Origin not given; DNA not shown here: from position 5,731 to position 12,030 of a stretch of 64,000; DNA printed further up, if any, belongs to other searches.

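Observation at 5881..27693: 7,270-aa single-ORF surface protein occupying one third of the window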

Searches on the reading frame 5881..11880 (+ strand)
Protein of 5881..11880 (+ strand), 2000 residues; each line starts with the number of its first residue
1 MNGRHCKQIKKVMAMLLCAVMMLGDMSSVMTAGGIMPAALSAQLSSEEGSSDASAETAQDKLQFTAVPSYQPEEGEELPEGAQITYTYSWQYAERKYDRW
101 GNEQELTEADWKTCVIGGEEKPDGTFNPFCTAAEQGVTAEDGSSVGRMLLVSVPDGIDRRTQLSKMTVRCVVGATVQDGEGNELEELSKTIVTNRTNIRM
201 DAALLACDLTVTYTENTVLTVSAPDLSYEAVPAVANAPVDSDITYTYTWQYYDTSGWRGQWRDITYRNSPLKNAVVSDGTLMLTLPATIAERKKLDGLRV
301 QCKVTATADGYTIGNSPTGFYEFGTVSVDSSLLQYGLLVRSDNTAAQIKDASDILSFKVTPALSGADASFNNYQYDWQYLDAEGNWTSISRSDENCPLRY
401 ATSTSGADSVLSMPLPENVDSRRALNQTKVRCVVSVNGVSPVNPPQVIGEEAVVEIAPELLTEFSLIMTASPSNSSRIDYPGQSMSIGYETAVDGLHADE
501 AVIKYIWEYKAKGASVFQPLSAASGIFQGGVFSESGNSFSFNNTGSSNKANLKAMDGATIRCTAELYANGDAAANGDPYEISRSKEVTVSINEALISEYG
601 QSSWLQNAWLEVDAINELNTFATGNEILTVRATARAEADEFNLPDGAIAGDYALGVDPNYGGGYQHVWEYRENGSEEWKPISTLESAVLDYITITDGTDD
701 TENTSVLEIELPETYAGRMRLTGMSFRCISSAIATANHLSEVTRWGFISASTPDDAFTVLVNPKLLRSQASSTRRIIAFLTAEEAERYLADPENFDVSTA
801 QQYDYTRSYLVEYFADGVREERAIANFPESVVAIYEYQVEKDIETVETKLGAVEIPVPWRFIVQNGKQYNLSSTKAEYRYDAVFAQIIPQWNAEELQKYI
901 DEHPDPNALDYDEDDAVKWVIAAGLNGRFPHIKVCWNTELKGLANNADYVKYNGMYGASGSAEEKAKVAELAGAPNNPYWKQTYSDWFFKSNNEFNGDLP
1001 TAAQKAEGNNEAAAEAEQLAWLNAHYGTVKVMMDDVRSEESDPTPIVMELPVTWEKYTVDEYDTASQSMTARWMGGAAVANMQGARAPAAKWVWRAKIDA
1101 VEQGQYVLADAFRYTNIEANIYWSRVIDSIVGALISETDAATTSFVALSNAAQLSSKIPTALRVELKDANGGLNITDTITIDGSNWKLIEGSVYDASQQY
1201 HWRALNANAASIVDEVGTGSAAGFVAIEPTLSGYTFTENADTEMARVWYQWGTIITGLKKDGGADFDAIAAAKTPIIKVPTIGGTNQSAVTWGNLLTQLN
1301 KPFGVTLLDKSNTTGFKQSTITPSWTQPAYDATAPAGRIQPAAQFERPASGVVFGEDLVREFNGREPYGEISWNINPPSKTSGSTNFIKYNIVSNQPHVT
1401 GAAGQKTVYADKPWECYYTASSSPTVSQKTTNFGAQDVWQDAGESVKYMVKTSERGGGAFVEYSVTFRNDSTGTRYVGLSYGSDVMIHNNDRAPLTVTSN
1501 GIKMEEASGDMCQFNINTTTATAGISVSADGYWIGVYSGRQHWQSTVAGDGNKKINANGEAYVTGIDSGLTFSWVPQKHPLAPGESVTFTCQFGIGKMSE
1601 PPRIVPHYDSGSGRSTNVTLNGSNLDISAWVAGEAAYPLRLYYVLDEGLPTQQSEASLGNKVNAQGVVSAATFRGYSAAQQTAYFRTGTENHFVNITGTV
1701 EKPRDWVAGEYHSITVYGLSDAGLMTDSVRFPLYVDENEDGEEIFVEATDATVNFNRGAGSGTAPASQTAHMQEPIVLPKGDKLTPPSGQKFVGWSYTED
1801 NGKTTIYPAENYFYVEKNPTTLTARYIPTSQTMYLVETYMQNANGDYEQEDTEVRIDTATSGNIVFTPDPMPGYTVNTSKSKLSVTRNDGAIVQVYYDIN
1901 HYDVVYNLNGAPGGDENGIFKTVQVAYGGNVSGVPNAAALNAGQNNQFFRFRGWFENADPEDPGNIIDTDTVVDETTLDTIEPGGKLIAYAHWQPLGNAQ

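Call 5: search_protein_families(library=pfam, proteins=[window:5881-11880:+], max_evalue=0.01)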
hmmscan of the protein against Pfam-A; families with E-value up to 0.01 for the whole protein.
window:5881-11880:+ (2000 aa): 0 families
